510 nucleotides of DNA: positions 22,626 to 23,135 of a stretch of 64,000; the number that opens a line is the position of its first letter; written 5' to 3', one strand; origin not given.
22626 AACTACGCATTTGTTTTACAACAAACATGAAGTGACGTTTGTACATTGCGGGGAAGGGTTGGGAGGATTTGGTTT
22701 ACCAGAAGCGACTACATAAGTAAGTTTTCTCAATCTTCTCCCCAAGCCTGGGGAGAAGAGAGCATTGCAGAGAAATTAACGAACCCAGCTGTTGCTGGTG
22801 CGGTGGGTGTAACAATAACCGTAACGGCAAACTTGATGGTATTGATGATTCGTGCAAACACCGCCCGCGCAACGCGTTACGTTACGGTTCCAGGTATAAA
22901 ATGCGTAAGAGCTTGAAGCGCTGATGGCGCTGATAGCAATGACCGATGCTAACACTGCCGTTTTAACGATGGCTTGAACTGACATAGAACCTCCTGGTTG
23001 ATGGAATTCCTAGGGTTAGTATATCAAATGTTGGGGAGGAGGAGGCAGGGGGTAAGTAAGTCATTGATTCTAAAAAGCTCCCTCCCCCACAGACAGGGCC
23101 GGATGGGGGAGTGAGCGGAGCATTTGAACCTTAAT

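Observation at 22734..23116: Unannotated small secreted Cys-rich peptide gene with a complete expression frame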

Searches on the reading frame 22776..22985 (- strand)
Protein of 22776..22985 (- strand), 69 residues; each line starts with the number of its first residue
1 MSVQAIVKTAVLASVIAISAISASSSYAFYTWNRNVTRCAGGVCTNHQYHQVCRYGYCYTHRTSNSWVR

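Call 3: search_protein_families(library=pfam, proteins=[window:22776-22985:-], max_evalue=1)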
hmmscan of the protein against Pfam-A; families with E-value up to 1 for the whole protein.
window:22776-22985:- (69 aa): 0 families

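Call 6: find_homologous_proteins(query=window:22776-22985:-, max_evalue=10)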
Query window:22776-22985:- (69 aa): 3 proteins with E <= 10 among 4 candidates.
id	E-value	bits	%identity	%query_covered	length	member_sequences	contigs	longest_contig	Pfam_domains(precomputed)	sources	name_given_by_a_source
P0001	1.3e-38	147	100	100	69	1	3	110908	-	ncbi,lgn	-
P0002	4.1e-35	136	90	100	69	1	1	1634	-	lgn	-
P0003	3.3e-32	126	86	64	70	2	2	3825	-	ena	-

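Call 7: find_encoding_contigs(protein=window:22776-22985:-, flank=5000, max_places=10)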
Protein window:22776-22985:- (69 aa): 3 contigs read that carry it; 1 place shown.
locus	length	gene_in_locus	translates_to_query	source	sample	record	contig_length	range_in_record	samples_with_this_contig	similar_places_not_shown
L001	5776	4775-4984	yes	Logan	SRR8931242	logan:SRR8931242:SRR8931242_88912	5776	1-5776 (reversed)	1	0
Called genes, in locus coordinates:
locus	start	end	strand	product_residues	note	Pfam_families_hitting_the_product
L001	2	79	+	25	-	?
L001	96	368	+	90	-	PF01985:CRS1_YhbY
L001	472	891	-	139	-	-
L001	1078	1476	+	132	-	-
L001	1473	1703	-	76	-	-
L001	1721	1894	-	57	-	-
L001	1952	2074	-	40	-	-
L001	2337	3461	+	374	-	PF00144:Beta-lactamase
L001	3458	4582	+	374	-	PF00657:Lipase_GDSL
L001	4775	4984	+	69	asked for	-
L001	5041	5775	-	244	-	?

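Call 9: list_cluster_members(proteins=[P0001, P0002, P0003])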
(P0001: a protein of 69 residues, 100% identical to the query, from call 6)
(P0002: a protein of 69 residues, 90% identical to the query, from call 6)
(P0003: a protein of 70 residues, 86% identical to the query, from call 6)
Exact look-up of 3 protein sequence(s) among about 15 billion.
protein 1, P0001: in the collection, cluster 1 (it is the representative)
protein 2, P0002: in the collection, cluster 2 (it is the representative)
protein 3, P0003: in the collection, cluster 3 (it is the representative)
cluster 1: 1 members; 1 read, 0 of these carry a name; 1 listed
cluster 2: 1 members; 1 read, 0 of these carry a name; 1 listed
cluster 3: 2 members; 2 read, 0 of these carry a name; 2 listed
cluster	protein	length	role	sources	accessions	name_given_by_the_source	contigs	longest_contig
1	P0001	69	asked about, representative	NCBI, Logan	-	-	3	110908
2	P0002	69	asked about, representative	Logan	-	-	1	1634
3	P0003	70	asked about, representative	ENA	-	-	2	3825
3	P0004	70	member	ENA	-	-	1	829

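Call 11: find_encoding_contigs(protein=P0002, flank=5000)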
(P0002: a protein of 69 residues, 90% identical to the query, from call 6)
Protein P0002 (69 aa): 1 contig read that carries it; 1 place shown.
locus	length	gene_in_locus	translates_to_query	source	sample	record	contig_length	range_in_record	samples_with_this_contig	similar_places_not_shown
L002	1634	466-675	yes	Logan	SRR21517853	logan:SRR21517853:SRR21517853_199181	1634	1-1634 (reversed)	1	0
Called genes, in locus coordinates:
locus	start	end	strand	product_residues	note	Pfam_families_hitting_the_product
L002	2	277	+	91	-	?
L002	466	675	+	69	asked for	-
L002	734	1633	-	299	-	?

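Call 12: find_encoding_contigs(protein=P0003, flank=5000)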
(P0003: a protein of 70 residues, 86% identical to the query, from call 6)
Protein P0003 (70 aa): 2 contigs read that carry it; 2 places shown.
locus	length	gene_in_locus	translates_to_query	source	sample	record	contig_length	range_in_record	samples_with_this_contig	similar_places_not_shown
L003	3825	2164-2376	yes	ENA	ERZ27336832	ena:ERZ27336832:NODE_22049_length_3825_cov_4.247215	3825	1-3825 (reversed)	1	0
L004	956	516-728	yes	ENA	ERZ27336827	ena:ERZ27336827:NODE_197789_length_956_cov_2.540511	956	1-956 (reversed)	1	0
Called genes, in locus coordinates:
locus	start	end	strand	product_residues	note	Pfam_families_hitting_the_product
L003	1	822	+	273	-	?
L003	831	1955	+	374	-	PF00657:Lipase_GDSL, PF13472:Lipase_GDSL_2 (weak)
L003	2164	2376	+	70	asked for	-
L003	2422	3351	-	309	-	PF01728:FtsJ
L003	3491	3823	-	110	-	?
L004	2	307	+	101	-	?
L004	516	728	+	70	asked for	-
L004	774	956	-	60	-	?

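Call 13: find_related_loci(query=A1, collection=genome_contigs, flank=5000)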
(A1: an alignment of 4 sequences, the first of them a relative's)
Query A1 (69 aa) in genome_contigs; peptide patterns used: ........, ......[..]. (x = any residue, [..] = any of these).
15 stretches matched a pattern, but none encodes a relative of the query by tblastn (E <= 1e-3).

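Call 29: search_protein_representatives(alignment_id=A1)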
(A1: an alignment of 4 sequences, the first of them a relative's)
Query: 4 sequences, 69 profile positions. Proteins with E-value up to 0.001 (for the whole library): 11; up to 1e-10: 1; up to 1e-30: 1. The best 11 are listed.
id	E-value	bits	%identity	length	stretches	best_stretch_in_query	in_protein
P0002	2.9e-43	161.8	-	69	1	1-69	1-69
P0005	4.9e-10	55.3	-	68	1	1-69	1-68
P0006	6.7e-09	51.7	-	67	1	1-63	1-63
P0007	7.3e-08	48.4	-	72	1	4-69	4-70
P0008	2.4e-07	46.7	-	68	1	1-69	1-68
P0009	2.5e-06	43.4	-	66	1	15-69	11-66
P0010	7.3e-06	42.0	-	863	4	22-53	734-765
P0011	7.5e-06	41.9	-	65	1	5-69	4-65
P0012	1.4e-05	41.1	-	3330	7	37-61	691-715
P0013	6.2e-05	39.0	-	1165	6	23-50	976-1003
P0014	1.1e-04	38.1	-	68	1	1-69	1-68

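Call 32: search_protein_families(library=ncbifam, alignment_id=A5, max_evalue=1)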
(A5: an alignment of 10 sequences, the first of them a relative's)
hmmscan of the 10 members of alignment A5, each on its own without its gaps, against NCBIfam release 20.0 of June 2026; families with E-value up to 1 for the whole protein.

A. member 1, P0001 (69 aa): 0 families

B. families by the number of members that match (of 10 scanned): 4 families
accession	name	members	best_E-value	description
NF038243.1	TRP75_fam_Nterm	1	0.012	TRP75-related protein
NF053574.1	immunity_LacI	1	0.04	LacI family bacteriocin immunity protein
NF007652.1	PRK10319.1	1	0.043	N-acetylmuramoyl-L-alanine amidase AmiA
TIGR00933.1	2a38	1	0.14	TrkH family potassium uptake protein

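Call 33: search_protein_families(library=pfam, alignment_id=A5, max_evalue=1)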
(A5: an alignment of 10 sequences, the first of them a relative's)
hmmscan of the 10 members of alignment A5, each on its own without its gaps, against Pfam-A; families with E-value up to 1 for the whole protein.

A. member 1, P0001 (69 aa): 0 families

B. families by the number of members that match (of 10 scanned): 9 families
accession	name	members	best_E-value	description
PF16839.10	Antimicrobial25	2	0.0015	Nematode antimicrobial peptide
PF04202.18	Mfp-3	1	9.6e-06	Foot protein 3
PF17608.7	DUF5504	1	0.036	Family of unknown function (DUF5504)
PF23695.1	YncO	1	0.052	YncO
PF16682.11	MSL2-CXC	1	0.071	CXC domain of E3 ubiquitin-protein ligase MSL2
PF03638.21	TCR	1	0.1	Tesmin/TSO1-like CXC domain, cysteine-rich domain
PF10690.14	Myticin-prepro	1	0.17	Myticin pre-proprotein from the mussel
PF11639.14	HapK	1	0.18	REDY-like protein HapK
PF18827.6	LPD14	1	0.27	Large polyvalent protein-associated domain 14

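Call 34: search_solved_structures(query=A5, max_evalue=10)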
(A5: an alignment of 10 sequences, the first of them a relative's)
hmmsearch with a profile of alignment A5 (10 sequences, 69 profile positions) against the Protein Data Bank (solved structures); distinct sequences matched with E-value up to 10: 1.
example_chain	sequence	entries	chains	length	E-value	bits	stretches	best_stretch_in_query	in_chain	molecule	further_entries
6nfs_A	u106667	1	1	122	1.3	12.5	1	6-29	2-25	CopC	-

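Call 35: find_encoding_contigs(protein=P0005, flank=6000, max_places=4)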
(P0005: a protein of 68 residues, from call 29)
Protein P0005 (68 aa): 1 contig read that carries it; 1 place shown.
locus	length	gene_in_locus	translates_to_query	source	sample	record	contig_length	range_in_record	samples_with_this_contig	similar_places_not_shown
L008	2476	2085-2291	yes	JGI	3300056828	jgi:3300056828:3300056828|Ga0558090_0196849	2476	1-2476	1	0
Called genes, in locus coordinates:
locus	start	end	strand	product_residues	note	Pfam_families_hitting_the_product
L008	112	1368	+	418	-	PF07498:Rho_N, PF07497:Rho_RNA_bind, PF00006:ATP-synt_ab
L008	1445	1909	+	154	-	PF01878:EVE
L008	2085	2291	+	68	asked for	-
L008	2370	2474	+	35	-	?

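Call 36: find_encoding_contigs(protein=P0007, flank=6000, max_places=4)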
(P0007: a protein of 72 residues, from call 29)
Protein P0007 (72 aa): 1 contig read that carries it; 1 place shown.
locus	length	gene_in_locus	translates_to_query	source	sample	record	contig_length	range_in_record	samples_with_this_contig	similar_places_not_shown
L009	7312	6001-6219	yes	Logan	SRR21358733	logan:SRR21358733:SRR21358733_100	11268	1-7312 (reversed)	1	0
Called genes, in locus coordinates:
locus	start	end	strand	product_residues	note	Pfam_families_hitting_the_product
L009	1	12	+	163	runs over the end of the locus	PF14697:Fer4_21 (faint), PF12797:Fer4_2 (faint), PF13237:Fer4_10 (weak), PF12800:Fer4_4 (faint), PF12837:Fer4_6 (faint), PF12838:Fer4_7, PF13187:Fer4_9, PF00037:Fer4 (weak), +2 more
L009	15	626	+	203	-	PF00499:Oxidored_q3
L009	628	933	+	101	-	PF00420:Oxidored_q2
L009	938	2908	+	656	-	PF00662:Proton_antipo_N, PF00361:Proton_antipo_M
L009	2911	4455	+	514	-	PF00361:Proton_antipo_M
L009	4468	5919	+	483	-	PF00361:Proton_antipo_M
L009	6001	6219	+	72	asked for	-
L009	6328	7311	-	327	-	?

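Call 37: find_encoding_contigs(protein=P0008, flank=6000, max_places=4)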
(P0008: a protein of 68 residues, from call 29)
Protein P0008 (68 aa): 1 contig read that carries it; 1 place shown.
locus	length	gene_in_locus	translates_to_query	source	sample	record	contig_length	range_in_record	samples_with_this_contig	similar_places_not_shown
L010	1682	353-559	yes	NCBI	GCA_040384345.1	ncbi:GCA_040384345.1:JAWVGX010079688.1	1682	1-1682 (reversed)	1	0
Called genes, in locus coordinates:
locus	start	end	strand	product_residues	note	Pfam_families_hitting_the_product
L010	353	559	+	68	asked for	-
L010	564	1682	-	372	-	?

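Call 38: find_encoding_contigs(protein=P0009, flank=6000, max_places=4)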
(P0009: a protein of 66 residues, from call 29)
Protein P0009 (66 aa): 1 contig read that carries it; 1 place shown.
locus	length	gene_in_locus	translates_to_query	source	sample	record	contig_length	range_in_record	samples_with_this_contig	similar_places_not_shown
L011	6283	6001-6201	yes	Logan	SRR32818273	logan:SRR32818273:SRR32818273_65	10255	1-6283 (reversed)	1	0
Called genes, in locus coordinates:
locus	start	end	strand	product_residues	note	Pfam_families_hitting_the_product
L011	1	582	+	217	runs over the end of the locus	PF00499:Oxidored_q3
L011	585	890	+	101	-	PF00420:Oxidored_q2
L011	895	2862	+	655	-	PF00662:Proton_antipo_N, PF00361:Proton_antipo_M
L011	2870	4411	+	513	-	PF00361:Proton_antipo_M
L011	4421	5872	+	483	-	PF00361:Proton_antipo_M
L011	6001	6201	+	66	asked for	PF04202:Mfp-3 (weak)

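Call 39: find_encoding_contigs(protein=P0011, flank=6000, max_places=4)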
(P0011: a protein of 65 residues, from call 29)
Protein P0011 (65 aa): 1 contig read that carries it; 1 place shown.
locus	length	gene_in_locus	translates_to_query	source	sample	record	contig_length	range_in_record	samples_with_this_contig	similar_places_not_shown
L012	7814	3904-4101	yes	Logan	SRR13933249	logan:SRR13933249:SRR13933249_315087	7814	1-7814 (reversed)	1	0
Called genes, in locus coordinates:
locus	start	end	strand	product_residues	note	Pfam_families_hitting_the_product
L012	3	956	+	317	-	?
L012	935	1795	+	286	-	PF02265:S1-P1_nuclease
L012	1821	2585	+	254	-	PF00106:adh_short, PF08659:KR, PF13561:adh_short_C2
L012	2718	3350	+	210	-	-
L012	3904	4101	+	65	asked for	-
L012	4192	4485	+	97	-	-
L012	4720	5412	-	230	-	PF01467:CTP_transf_like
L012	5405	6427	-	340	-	PF06144:DNA_pol3_delta (weak), PF14840:DNA_pol3_delt_C (weak), PF21694:DNA_pol3_delta_C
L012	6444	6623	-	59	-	PF00301:Rubredoxin, PF21349:RUBY_RBDX (faint)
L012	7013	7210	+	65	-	PF05532:CsbD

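Call 40: find_encoding_contigs(protein=P0014, flank=6000, max_places=4)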
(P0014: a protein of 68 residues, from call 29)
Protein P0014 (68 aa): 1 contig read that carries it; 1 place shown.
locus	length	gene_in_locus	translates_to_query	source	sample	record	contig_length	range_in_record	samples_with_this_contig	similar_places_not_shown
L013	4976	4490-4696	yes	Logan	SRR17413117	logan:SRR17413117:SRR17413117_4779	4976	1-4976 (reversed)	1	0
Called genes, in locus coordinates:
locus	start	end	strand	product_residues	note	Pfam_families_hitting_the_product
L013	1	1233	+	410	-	?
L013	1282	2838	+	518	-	PF00361:Proton_antipo_M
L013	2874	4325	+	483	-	PF00361:Proton_antipo_M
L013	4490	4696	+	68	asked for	-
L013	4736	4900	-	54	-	-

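Call 41: predict_structure(alignment_id=A1)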
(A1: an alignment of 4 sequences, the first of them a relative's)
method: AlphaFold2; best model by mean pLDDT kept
length: 69 residues; sequences in the alignment: 4
mean_pLDDT: 51.2   pTM: 0.27
mean pLDDT of the five models: 51.2, 50.0, 49.8, 49.4, 45.4
residues with pLDDT >= 90: 0; 70-90: 0; 50-70: 40; < 50: 29
segments of 3 or more residues with pLDDT < 50: 17-30, 63-69
pLDDT, mean of each block of 10 residues (from residue 1): 48 49 45 53 58 63 41
secondary structure, 60 per line:
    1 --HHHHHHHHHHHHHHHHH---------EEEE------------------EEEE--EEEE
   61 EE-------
elements in order: H3-19 E29-32 E51-54 E57-62

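Call 42: find_homologous_proteins(query=A5, max_evalue=1)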
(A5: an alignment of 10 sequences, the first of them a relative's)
Query A5 (10 sequences) (69 aa, profile of the alignment): 11 proteins with E <= 1 among 159 candidates.
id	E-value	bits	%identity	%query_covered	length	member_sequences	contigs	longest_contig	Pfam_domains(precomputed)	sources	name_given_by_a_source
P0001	3.6e-28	115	100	100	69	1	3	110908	-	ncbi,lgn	-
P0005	1.5e-27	113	39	100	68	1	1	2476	-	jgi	jgi:hypothetical protein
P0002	1.5e-27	113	90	100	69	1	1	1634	-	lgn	-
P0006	3.3e-27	112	43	84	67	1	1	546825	-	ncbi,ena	-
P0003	5.0e-27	112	86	64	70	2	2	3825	-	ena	-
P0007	2.5e-26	109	40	81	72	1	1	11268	-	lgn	-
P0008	7.1e-26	108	39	100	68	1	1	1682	-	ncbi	-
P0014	2.7e-25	106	35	100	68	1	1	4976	-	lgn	-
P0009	4.4e-25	105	36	97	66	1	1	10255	PF04202.18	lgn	-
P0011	3.9e-21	93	37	97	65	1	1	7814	-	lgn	-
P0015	1.1e-16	78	28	100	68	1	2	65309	-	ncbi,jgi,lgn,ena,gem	jgi:hypothetical protein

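Call 43: find_encoding_contigs(protein=P0006, flank=8000, max_places=3)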
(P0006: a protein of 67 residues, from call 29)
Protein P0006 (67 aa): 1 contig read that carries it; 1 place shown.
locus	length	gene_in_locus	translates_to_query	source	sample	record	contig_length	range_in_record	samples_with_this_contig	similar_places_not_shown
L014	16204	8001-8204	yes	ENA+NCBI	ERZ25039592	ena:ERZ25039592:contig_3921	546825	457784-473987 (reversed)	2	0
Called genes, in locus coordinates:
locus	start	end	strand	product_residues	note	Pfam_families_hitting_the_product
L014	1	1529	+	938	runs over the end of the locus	PF00550:PP-binding, PF00501:AMP-binding, PF23024:AMP-dom_DIP2-like (weak), PF13193:AMP-binding_C (faint), PF01553:Acyltransferase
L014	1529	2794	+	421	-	PF07690:MFS_1, PF11700:ATG22, PF07690:MFS_1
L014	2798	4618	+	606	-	-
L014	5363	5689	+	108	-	PF00085:Thioredoxin, PF13098:Thioredoxin_2, PF13728:TraF (weak), PF13905:Thioredoxin_8 (weak)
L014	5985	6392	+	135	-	PF07498:Rho_N, PF07497:Rho_RNA_bind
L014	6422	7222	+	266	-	PF00006:ATP-synt_ab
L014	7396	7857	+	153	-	PF01878:EVE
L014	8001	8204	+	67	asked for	-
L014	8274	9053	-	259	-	-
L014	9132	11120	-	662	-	PF00270:DEAD, PF04851:ResIII, PF00271:Helicase_C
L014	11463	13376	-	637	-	PF00023:Ank (faint), PF12796:Ank_2 (weak), PF13606:Ank_3 (faint), PF13637:Ank_4 (faint), PF12796:Ank_2, PF02338:OTU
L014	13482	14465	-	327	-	PF00152:tRNA-synt_2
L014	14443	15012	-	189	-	PF08207:EFP_N, PF01132:EFP, PF09285:Elong-fact-P_C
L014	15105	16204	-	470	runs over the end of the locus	PF07690:MFS_1, PF00854:PTR2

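Call 44: find_encoding_contigs(protein=P0015, flank=8000, max_places=3)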
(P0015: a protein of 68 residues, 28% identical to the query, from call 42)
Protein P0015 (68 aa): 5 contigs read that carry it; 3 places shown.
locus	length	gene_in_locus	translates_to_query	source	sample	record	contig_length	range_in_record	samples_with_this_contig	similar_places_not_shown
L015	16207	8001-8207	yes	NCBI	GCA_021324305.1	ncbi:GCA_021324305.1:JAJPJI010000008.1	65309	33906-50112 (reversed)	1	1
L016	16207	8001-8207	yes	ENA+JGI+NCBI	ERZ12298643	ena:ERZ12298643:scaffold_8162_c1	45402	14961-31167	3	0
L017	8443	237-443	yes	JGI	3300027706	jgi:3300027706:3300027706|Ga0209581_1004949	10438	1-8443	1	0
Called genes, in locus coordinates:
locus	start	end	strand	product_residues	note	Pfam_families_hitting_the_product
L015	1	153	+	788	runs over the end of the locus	PF00111:Fer2 (weak), PF13510:Fer2_4, PF10588:NADH-G_4Fe-4S_3, PF22117:Fer4_Nqo3, PF22151:Fer4_NDSU1, PF00384:Molybdopterin, PF01568:Molydop_binding (faint)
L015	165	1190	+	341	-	PF00146:NADHdh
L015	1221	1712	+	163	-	PF14697:Fer4_21 (faint), PF12797:Fer4_2 (faint), PF12800:Fer4_4 (faint), PF12837:Fer4_6 (faint), PF13237:Fer4_10 (weak), PF12838:Fer4_7, PF13187:Fer4_9, PF00037:Fer4, +2 more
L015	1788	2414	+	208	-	PF00499:Oxidored_q3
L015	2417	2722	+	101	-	PF00420:Oxidored_q2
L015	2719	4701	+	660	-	PF00662:Proton_antipo_N, PF00361:Proton_antipo_M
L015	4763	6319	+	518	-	PF00361:Proton_antipo_M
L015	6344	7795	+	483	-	PF00361:Proton_antipo_M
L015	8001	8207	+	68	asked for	-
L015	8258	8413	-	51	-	-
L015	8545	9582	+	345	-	PF02547:Queuosine_synth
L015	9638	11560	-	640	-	PF00149:Metallophos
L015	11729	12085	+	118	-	PF02699:YajC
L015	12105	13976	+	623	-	PF13721:SecD-TM1, PF07549:Sec_GG (weak), PF21760:SecD_1st, PF22599:SecDF_P1_head, PF02355:SecD_SecF_C, PF03176:MMPL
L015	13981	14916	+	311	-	PF07549:Sec_GG (weak), PF02355:SecD_SecF_C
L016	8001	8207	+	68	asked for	-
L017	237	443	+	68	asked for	-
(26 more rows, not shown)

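Call 62: find_related_loci(query=A5, collection=metagenome_contigs, flank=5000)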
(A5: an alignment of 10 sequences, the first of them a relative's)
Query A5 (69 aa) in metagenome_contigs; peptide patterns used: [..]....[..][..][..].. (x = any residue, [..] = any of these).
58 stretches matched a pattern; 3 encode a relative of the query (tblastn E <= 1e-3); 3 distinct loci.
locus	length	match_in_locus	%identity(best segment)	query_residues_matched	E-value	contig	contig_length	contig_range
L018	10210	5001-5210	36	1-69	9e-11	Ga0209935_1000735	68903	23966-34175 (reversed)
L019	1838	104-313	36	1-69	8e-11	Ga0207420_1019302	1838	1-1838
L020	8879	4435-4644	36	1-69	9e-11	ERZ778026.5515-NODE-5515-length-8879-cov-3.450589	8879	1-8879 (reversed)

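Call 63: find_related_loci(query=A5, collection=viral_contigs, flank=5000)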
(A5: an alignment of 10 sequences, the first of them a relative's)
Query A5 (69 aa) in viral_contigs; peptide patterns used: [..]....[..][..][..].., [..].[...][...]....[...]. (x = any residue, [..] = any of these).
47 stretches matched a pattern, but none encodes a relative of the query by tblastn (E <= 1e-3).

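Call 81: find_homologous_proteins(query=A7, max_evalue=10)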
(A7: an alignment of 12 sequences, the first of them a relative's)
Query A7 (12 sequences) (69 aa, profile of the alignment): 11 proteins with E <= 10 among 134 candidates.
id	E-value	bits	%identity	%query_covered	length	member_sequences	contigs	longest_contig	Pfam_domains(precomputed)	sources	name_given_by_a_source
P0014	3.0e-26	109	35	100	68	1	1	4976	-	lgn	-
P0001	5.2e-26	108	100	100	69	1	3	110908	-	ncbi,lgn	-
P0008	1.2e-25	107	39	100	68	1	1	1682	-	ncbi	-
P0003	1.2e-25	107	86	64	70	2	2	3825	-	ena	-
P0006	1.4e-25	107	43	84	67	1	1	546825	-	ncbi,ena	-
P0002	1.7e-25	107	90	100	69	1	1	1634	-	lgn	-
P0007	4.8e-25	105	40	81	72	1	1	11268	-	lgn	-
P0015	1.2e-24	104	28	100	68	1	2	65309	-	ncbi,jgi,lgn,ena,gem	jgi:hypothetical protein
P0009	1.6e-23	100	36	97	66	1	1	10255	PF04202.18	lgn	-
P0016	1.6e-18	84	39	88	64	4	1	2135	-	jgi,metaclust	metaclust:\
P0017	1.8e-16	78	40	80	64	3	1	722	-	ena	-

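Call 85: search_protein_families(library=pfam, proteins=[P0009, P0007, P0008, P0005, P0006, P0014, P0015, P0016], max_evalue=0.1)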
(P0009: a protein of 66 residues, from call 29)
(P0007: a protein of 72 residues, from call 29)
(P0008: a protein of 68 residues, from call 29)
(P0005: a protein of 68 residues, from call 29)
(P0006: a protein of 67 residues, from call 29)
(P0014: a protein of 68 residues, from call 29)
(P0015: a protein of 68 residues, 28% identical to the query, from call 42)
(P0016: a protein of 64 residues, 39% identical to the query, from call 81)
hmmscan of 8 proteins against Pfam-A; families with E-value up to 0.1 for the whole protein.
P0009 (66 aa): 3 families
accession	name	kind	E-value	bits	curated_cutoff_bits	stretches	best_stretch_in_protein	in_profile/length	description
PF04202.18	Mfp-3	-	9.6e-06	26.4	22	1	7-66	8-65/71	Foot protein 3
PF17608.7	DUF5504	-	0.036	14.7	27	1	7-34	46-72/127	Family of unknown function (DUF5504)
PF23695.1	YncO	-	0.052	13.9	27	1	9-47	25-60/61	YncO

P0007 (72 aa): 0 families

P0008 (68 aa): 0 families

P0005 (68 aa): 0 families

P0006 (67 aa): 1 family
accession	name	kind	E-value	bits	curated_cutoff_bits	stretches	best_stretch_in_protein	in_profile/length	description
PF16682.11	MSL2-CXC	-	0.071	13.7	26.7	1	35-59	18-42/55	CXC domain of E3 ubiquitin-protein ligase MSL2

P0014 (68 aa): 1 family
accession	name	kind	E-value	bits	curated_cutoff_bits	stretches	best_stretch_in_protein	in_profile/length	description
PF16839.10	Antimicrobial25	-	0.0015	18.9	27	1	34-58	23-47/54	Nematode antimicrobial peptide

P0015 (68 aa): 1 family
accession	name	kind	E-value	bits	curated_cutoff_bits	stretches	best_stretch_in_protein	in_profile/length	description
PF16839.10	Antimicrobial25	-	0.0021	18.5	27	1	20-57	9-46/54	Nematode antimicrobial peptide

P0016 (64 aa): 0 families
